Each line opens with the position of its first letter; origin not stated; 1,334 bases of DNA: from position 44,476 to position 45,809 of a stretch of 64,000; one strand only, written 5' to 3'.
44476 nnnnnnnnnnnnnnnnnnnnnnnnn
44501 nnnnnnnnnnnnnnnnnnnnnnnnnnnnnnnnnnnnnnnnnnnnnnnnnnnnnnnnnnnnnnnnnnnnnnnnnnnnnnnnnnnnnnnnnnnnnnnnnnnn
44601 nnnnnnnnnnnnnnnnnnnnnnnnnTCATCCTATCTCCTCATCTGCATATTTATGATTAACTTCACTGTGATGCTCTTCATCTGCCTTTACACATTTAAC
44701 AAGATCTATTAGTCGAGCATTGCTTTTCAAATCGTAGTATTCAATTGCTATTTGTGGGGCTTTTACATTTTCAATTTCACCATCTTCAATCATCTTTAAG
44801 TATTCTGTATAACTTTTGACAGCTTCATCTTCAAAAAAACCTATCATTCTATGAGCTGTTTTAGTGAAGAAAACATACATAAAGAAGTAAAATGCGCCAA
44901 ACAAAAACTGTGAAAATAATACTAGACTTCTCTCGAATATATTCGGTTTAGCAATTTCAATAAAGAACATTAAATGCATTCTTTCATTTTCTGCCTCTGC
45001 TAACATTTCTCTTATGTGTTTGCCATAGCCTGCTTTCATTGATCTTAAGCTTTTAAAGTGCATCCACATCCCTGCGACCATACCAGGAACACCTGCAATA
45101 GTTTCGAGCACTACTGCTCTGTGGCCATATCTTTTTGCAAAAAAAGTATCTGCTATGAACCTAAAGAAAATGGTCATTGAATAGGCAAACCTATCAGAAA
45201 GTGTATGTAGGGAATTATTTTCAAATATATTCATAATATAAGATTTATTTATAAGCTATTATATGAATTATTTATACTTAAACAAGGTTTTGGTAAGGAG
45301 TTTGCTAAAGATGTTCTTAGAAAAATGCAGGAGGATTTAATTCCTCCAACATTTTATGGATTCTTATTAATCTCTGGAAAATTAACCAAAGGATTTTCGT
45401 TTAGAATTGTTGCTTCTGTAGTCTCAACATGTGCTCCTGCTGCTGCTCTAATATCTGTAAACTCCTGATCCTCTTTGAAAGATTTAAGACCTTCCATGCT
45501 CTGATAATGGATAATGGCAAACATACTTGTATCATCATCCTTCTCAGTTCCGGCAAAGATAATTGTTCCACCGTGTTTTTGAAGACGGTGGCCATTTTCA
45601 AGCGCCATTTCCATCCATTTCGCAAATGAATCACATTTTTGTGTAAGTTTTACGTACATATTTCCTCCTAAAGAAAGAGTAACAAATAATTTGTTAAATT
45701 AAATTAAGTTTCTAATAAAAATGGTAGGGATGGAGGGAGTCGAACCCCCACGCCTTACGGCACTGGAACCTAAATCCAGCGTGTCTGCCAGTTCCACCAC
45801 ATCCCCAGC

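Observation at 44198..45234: Alternative oxidase translationally coupled to a periplasmic pseudoazurin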

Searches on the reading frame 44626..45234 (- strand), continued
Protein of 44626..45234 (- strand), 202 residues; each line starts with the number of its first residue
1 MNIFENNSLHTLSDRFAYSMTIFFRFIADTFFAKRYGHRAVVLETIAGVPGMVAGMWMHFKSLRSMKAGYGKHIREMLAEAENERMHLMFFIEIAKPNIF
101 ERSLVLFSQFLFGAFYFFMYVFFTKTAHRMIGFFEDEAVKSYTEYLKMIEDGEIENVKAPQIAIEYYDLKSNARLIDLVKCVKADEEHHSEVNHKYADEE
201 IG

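Call 26: search_protein_families(library=pfam, proteins=[L031:4565-5047:+, L025:4694-5134:+, L037:4566-4958:+, L017:4604-5242:+, L075:4672-5280:+, L028:4609-5040:+, L034:3543-3980:+, L051:4616-4867:+, L045:3358-3996:+, L053:4634-5779:+], max_evalue=0.01)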
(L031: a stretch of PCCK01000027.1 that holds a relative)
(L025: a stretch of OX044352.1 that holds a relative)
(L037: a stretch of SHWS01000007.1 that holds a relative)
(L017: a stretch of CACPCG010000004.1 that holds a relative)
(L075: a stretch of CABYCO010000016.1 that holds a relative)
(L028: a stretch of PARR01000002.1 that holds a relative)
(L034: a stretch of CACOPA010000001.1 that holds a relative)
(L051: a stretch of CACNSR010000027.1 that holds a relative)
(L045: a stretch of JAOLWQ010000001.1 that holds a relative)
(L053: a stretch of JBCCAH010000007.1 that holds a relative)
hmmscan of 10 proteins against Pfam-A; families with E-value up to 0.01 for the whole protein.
L031:4565-5047:+ (160 aa): 1 family
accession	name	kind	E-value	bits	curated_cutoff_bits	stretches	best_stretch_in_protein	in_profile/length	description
PF03364.25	Polyketide_cyc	-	0.0041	17.8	23.4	0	16-121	6-116/126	Polyketide cyclase / dehydrase and lipid transport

L025:4694-5134:+ (146 aa): 2 families
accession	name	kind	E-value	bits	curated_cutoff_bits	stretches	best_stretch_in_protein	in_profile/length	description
PF00210.30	Ferritin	-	1.3e-17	64.5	24.5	1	13-144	2-138/142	Ferritin-like domain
PF02915.23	Rubrerythrin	-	0.00027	21.8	22.8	1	90-145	1-56/137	Rubrerythrin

L037:4566-4958:+ (130 aa): 0 families

L017:4604-5242:+ (212 aa): 0 families

L075:4672-5280:+ (202 aa): 2 families
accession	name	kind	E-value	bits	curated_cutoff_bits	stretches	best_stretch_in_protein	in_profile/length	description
PF02525.22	Flavodoxin_2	-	5e-18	65.9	27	1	2-197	1-196/198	Flavodoxin-like fold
PF03358.20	FMN_red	-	4.8e-06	26.7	24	1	13-97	11-96/152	NADPH-dependent FMN reductase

L028:4609-5040:+ (143 aa): 1 family
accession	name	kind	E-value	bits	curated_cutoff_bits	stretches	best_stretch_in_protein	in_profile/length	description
PF00127.26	Copper-bind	-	1.1e-14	55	21.2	1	24-109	3-98/99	Copper binding proteins, plastocyanin/azurin family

L034:3543-3980:+ (145 aa): 1 family
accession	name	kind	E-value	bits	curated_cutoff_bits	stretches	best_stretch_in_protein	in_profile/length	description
PF00127.26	Copper-bind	-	2.9e-13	50.5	21.2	1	25-110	4-98/99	Copper binding proteins, plastocyanin/azurin family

L051:4616-4867:+ (83 aa): 0 families

L045:3358-3996:+ (212 aa): 4 families
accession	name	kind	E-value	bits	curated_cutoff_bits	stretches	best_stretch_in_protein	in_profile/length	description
PF01323.26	DSBA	-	1.3e-10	41.8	25.6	1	79-184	79-176/191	DSBA-like thioredoxin domain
PF13462.12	Thioredoxin_4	-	0.00017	22.3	23.2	1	92-185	62-155/165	Thioredoxin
PF00085.26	Thioredoxin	-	0.0036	17.7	23.5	0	39-86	17-64/103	Thioredoxin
PF13743.12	Thioredoxin_5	-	0.0072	16.5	27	0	52-93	8-49/186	Thioredoxin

L053:4634-5779:+ (381 aa): 3 families
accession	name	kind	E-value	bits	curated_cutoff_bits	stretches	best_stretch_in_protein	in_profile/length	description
PF00107.32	ADH_zinc_N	-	1.7e-24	86.7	31.8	1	210-341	1-126/129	Zinc-binding dehydrogenase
PF08240.17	ADH_N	-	4.1e-19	69.2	23.5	1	40-164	2-98/104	Alcohol dehydrogenase GroES-like domain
PF13602.12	ADH_zinc_N_2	-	0.00067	21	27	1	247-375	5-129/134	Zinc-binding dehydrogenase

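Call 55: search_protein_families(library=pfam, proteins=[L034:4652-5017:-, L034:2399-3466:-], max_evalue=0.01)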
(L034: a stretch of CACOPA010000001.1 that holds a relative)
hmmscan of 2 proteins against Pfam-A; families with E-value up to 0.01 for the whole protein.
L034:4652-5017:- (122 aa): 2 families
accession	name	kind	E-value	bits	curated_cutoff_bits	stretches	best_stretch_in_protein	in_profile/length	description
PF12893.14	Lumazine_bd_2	-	6.3e-26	91.8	22.1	1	3-117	2-115/116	Putative lumazine-binding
PF14534.12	DUF4440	-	0.0054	17.6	25.2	1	9-112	3-107/107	Domain of unknown function (DUF4440)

L034:2399-3466:- (356 aa): 1 family
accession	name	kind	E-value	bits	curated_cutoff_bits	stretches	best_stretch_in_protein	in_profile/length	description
PF20311.3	DUF6607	-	2.8e-64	217.6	27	1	61-331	8-272/296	Family of unknown function (DUF6607)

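Call 57: search_protein_families(library=pfam, proteins=[L022:549-2939:+, L022:2945-3913:+, L051:17-2413:+, L051:2413-3537:+, L020:3380-3898:+, L012:3129-3911:-, L012:4598-5377:-, L013:629-2761:+, L013:2764-3843:-, L020:4697-6982:+], max_evalue=0.001)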
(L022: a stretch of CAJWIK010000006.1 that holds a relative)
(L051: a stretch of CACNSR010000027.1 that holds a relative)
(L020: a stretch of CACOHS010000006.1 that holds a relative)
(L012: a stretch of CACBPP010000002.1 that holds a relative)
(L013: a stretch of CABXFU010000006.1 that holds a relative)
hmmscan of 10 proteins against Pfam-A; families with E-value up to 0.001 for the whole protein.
L022:549-2939:+ (796 aa): 2 families
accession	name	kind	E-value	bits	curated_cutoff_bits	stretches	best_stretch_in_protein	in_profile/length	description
PF00593.30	TonB_dep_Rec_b-barrel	-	3e-30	106.9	27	1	299-750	52-436/436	TonB dependent receptor-like, beta-barrel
PF07715.20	Plug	-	8.6e-14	52.4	23.9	1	44-151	3-106/107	TonB-dependent Receptor Plug Domain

L022:2945-3913:+ (322 aa): 7 families
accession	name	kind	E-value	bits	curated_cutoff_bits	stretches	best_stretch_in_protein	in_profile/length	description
PF00561.26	Abhydrolase_1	-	1.5e-23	84.2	25.8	1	24-300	1-241/245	alpha/beta hydrolase fold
PF12146.15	Hydrolase_4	-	1e-15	58.1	27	1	117-302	55-237/239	Serine aminopeptidase, S33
PF12697.13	Abhydrolase_6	-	2.8e-10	41.7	26.3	1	31-301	6-208/217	Alpha/beta hydrolase family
PF00326.27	Peptidase_S9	-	0.00019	21.4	22.6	0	247-287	136-173/213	Prolyl oligopeptidase family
PF03959.19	FSH1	-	0.00029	21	21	1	253-302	155-204/211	Serine hydrolase (FSH1)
PF03096.20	Ndr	-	0.00033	19.9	23.3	1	108-167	73-132/283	Ndr family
PF08386.16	Abhydrolase_4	-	0.00069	20.1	21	0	237-299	14-75/103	TAP-like protein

L051:17-2413:+ (798 aa): 1 family
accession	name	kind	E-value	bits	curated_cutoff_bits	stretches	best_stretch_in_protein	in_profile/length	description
PF02687.27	FtsX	-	1.8e-13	51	25.5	2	226-348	3-118/120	FtsX-like permease C-terminal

L051:2413-3537:+ (374 aa): 3 families
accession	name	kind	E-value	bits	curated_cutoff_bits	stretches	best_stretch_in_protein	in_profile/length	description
PF07143.17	CrtC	-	5.5e-52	177.3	22.5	1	65-237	1-168/168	CrtC N-terminal lipocalin domain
PF17186.10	Lipocalin_9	-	4.3e-36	124.4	26.2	1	240-374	1-131/131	Lipocalin-like domain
PF23212.2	DUF7064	-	0.00023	21.9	24.7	0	247-297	7-57/126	Domain of unknown function (DUF7064)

L020:3380-3898:+ (172 aa): 2 families
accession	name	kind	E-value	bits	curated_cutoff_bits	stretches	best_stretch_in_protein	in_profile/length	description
PF13474.12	SnoaL_3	-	1.5e-16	61.2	22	1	46-165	6-120/121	SnoaL-like domain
PF08332.16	CaMKII_AD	-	2.3e-05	25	22.1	1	45-162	9-125/128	Calcium/calmodulin dependent protein kinase II association domain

L012:3129-3911:- (260 aa): 1 family
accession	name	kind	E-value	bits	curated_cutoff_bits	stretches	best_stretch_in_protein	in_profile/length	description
PF02567.21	PhzC-PhzF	-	3e-55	188.2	27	1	8-255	1-281/281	Phenazine biosynthesis-like protein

L012:4598-5377:- (259 aa): 1 family
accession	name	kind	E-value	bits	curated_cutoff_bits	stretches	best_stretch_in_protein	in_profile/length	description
PF16227.11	DUF4886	-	6.4e-10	38.9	26.7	1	46-249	40-241/242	Domain of unknown function (DUF4886)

L013:629-2761:+ (710 aa): 10 families
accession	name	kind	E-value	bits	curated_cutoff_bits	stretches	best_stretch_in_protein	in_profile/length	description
PF00724.26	Oxidored_FMN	-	4.1e-66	224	27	1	12-364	4-339/342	NADH:flavin oxidoreductase / NADH oxidase family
PF07992.20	Pyr_redox_2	-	8.5e-25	88.2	26.1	2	487-684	93-251/291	Pyridine nucleotide-disulphide oxidoreductase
PF00070.33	Pyr_redox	-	7.4e-14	52.5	22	1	575-641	1-67/82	Pyridine nucleotide-disulphide oxidoreductase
PF13450.12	NAD_binding_8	-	9.8e-13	48.6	21.9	1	416-451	1-36/68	NAD(P)-binding Rossmann-like domain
PF13738.12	Pyr_redox_3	-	3.2e-10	40.2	30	1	574-675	165-275/305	Pyridine nucleotide-disulphide oxidoreductase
PF01266.30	DAO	-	8.6e-10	39.1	27.9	1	413-451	1-40/353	FAD dependent oxidoreductase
PF03486.20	HI0933_like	-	1.2e-09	38.4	50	1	413-501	2-86/244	HI0933-like protein Rossmann domain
PF01494.25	FAD_binding_3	-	2.7e-05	24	22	0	413-446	3-36/349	FAD binding domain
PF13241.12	NAD_binding_7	-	0.00012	23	22.1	0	574-615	8-41/104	Putative NAD(P)-binding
PF01946.23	Thi4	-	0.00048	19.9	26.2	0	412-451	18-58/235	Thi4 family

L013:2764-3843:- (359 aa): 6 families
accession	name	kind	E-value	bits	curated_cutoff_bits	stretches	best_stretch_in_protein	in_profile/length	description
PF01262.27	AlaDh_PNT_C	-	8.1e-70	235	23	1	141-350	1-213/214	Alanine dehydrogenase/PNT, C-terminal domain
PF05222.21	AlaDh_PNT_N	-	2.3e-44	151.3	30.4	1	4-137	1-136/136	Alanine dehydrogenase/PNT, N-terminal domain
PF03446.21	NAD_binding_2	-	7.7e-06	26.4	21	1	168-266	2-93/161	NAD binding domain of 6-phosphogluconate dehydrogenase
PF01488.26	Shikimate_DH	-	1.9e-05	25.2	24.3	1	161-267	8-113/138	Shikimate / quinate 5-dehydrogenase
PF02826.25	2-Hacid_dh_C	-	5.9e-05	23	25.1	1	161-266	32-127/178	D-isomer specific 2-hydroxyacid dehydrogenase, NAD binding domain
PF03807.23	F420_oxidored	-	0.00067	20.6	21.6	0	168-266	2-92/94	NADP oxidoreductase coenzyme F420-dependent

L020:4697-6982:+ (761 aa): 2 families
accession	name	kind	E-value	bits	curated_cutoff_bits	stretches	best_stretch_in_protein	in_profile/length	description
PF04389.22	Peptidase_M28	-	2.8e-46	158.1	21.3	1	110-297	1-191/193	Peptidase family M28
PF01546.33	Peptidase_M20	-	1.6e-06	28.6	24.6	1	125-281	1-189/206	Peptidase family M20/M25/M40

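Call 58: search_solved_structures(query=window:44629-45234:-, show_alignments=1)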
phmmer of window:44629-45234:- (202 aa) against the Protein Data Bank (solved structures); distinct sequences matched with E-value up to 0.001: 3.
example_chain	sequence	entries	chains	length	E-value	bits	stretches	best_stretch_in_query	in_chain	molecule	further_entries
9kun_A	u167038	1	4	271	1.3e-37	132.9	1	12-198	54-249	Alternative oxidase, mitochondrial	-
9m2a_A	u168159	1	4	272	1.3e-37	132.9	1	12-198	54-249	Alternative oxidase, mitochondrial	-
3vv9_A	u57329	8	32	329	2.3e-37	132.1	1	12-198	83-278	Alternative oxidase, mitochondrial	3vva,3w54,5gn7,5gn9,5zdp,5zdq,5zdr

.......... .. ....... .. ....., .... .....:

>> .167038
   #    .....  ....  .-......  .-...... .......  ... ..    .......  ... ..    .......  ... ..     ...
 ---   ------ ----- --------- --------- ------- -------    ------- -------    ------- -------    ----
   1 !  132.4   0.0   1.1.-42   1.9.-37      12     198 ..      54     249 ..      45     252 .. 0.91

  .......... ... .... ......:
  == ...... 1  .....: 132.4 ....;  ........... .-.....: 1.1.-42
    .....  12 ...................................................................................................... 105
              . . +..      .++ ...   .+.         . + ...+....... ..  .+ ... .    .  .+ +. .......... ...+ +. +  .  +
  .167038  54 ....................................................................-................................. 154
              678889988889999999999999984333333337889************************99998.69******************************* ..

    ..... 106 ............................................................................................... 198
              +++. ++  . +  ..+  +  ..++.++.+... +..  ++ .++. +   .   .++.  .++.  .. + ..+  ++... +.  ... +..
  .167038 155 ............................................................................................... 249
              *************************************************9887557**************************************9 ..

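Call 67: search_protein_families(library=ncbifam, proteins=[L075:4672-5280:+, L050:4001-5755:+], max_evalue=0.001)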
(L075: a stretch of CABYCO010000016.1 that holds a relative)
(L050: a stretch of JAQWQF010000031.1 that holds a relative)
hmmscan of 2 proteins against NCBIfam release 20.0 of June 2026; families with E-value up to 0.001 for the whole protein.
L075:4672-5280:+ (202 aa): 1 family
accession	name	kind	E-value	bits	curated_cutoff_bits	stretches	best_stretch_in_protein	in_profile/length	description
NF002370.0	PRK01355.1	subfamily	9.3e-05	22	143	1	1-107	1-113/199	FMN-dependent NADH-azoreductase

L050:4001-5755:+ (584 aa): 8 families
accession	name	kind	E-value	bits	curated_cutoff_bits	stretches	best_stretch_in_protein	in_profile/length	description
NF007899.0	PRK10605.1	subfamily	7.6e-107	357.7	403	1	229-580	6-364/365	N-ethylmaleimide reductase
NF010047.0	PRK13523.1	equivalog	3e-45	154.7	431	1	229-490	5-251/339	NADPH dehydrogenase NamA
NF006101.0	PRK08255.1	equivalog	4.8e-40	137.4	1078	1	219-497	389-667/768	bifunctional salicylyl-CoA 5-hydroxylase/oxidoreductase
TIGR03997.1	mycofact_OYE_2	equivalog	1.1e-34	119.8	793.15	1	235-452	8-216/645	mycofactocin system FadH/OYE family oxidoreductase 2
NF041087.1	bile_acid_BaiCD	equivalog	4.2e-32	111.1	825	1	230-442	5-205/642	bile acid Fe-S flavoenzyme BaiCD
NF045592.1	bili_reduct_N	equivalog_domain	2.4e-25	89.5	425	1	232-444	5-205/363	bilirubin reductase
NF045599.1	bili_reduct_long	exception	3.3e-25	88.4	750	1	233-456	5-217/641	bilirubin reductase, long form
TIGR03996.1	mycofact_OYE_1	hypoth_equivalog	1.4e-15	56.8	627.9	1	242-441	15-199/633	mycofactocin system FadH/OYE family oxidoreductase 1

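Call 77: find_homologous_proteins(query=L034:3543-3977:+, max_evalue=1e-20)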
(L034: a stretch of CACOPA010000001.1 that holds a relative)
Query L034:3543-3977:+ (145 aa): 367 proteins with E <= 1e-20 among 412 candidates; the best 120 are listed.
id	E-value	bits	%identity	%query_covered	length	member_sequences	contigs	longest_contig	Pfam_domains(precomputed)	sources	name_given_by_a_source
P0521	4.1e-88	310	99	100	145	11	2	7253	PF00127.27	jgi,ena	-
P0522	1.7e-77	276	87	100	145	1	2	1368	PF00127.27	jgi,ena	-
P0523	7.9e-77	273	86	100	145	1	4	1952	PF00127.27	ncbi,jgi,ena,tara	tara:strand:+ start:176 stop:613 length:438 start_codon:yes stop_codon:yes gene_type:complete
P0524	2.3e-76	272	85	100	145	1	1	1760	PF00127.27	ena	-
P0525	6.5e-76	271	86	100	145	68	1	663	PF00127.27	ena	-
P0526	7.8e-76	270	85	100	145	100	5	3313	PF00127.27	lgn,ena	-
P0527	8.2e-76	270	85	100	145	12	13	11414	PF00127.27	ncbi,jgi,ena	-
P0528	8.5e-76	270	85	100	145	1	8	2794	PF00127.27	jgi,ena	-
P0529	1.1e-75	270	84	100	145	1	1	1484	PF00127.27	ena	-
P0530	1.2e-75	270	84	100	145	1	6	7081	PF00127.27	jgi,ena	-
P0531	2.2e-75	269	85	100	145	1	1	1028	PF00127.27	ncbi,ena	-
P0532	2.5e-75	269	85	100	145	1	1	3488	PF00127.27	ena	-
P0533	2.5e-75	269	85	100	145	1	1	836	PF00127.27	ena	-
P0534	4.2e-75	268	83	100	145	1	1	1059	PF00127.27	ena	-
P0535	4.8e-75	268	84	100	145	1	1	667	PF00127.27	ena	-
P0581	1.8e-58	214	64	99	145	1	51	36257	PF00127.27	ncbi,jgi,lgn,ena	-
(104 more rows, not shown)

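Call 78: find_encoding_contigs(protein=P0581, flank=4000, max_places=4)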
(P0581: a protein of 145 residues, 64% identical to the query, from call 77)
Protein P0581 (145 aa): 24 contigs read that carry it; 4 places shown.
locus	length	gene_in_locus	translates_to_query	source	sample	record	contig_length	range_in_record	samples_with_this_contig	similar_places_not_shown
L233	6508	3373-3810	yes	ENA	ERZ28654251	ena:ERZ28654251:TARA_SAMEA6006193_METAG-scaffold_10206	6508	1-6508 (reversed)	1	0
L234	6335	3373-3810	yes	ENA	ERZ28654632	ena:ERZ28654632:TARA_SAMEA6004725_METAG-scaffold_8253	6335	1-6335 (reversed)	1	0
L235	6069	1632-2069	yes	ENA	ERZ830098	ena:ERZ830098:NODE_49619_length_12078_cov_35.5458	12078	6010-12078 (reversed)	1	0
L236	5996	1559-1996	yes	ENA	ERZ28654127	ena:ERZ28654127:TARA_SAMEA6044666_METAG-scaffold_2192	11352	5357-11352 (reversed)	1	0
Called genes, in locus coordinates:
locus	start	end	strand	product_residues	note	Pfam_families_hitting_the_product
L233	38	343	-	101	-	-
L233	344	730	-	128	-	PF13664:DUF4149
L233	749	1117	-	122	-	PF09996:DUF2237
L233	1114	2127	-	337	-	PF01073:3Beta_HSD, PF01370:Epimerase, PF02719:Polysacc_synt_2, PF07993:NAD_binding_4, PF13460:NAD_binding_10, PF16363:GDP_Man_Dehyd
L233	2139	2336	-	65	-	-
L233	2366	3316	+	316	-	PF00561:Abhydrolase_1, PF12146:Hydrolase_4, PF12697:Abhydrolase_6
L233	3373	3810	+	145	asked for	PF00127:Copper-bind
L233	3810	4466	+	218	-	PF01786:AOX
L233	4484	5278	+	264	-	PF00106:adh_short, PF13561:adh_short_C2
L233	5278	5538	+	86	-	PF10985:DUF2805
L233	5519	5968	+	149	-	PF03544:TonB_C (weak)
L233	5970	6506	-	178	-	?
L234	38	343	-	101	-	-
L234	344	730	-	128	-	PF13664:DUF4149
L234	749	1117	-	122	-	PF09996:DUF2237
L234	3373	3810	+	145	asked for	PF00127:Copper-bind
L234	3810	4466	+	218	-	PF01786:AOX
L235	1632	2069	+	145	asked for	PF00127:Copper-bind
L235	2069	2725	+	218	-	PF01786:AOX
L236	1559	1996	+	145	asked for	PF00127:Copper-bind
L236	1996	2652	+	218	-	PF01786:AOX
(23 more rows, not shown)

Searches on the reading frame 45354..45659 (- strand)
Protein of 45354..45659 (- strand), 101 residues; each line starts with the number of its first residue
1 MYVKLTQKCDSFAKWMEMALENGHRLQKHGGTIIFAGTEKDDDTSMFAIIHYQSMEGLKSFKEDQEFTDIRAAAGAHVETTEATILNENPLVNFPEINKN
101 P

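Call 3: search_protein_families(library=pfam, proteins=[window:45354-45659:-], max_evalue=0.01)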
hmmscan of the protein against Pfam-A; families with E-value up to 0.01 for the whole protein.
window:45354-45659:- (101 aa): 1 family
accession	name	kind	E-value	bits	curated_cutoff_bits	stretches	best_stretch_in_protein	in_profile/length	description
PF07045.17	DUF1330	-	0.0011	19.7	23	1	13-79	14-85/94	Domain of unknown function (DUF1330)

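Call 13: search_protein_families(library=ncbifam, proteins=[window:45357-45659:-], max_evalue=0.01)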
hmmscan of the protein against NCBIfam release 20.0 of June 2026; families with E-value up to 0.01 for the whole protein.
window:45357-45659:- (101 aa): 0 families
